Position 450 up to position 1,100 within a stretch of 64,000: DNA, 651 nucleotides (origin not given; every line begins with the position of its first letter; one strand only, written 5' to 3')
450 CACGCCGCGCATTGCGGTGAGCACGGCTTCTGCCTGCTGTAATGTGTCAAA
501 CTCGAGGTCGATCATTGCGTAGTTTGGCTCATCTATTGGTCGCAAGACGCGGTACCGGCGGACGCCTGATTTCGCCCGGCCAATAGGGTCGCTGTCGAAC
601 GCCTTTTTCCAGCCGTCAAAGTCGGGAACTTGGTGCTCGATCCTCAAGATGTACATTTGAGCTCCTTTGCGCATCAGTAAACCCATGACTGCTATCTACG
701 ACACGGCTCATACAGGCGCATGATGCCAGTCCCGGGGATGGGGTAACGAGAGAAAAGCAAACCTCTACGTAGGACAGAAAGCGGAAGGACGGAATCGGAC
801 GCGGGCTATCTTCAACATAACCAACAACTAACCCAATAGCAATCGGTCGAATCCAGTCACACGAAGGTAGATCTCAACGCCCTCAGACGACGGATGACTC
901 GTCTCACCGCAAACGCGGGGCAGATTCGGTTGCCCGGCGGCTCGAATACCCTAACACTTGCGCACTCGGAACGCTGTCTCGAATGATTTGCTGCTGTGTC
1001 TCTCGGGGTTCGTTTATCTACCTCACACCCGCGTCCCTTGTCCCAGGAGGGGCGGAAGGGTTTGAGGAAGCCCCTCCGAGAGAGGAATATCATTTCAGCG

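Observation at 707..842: A ~137-nt conserved promoter-plus-leader element (B) precedes two unrelated small genes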

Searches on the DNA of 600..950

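Call 7: search_rna_families(source=window, start=600, end=950, threshold=evalue, max_evalue=10)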
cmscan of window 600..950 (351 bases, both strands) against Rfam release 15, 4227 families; matches with E-value up to 10: 2.
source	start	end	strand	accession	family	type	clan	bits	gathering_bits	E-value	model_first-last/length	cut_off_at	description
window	741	780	-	RF02108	DLEU2_4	Gene; lncRNA;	-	14.5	40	1.7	1-58/58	no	Deleted in lymphocytic leukemia 2 conserved region 4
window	805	911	-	RF02840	Ref68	Gene; sRNA;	-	9.8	44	9.2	1-124/124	no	Enterococcus sRNA 68 (Lacto-3 RNA)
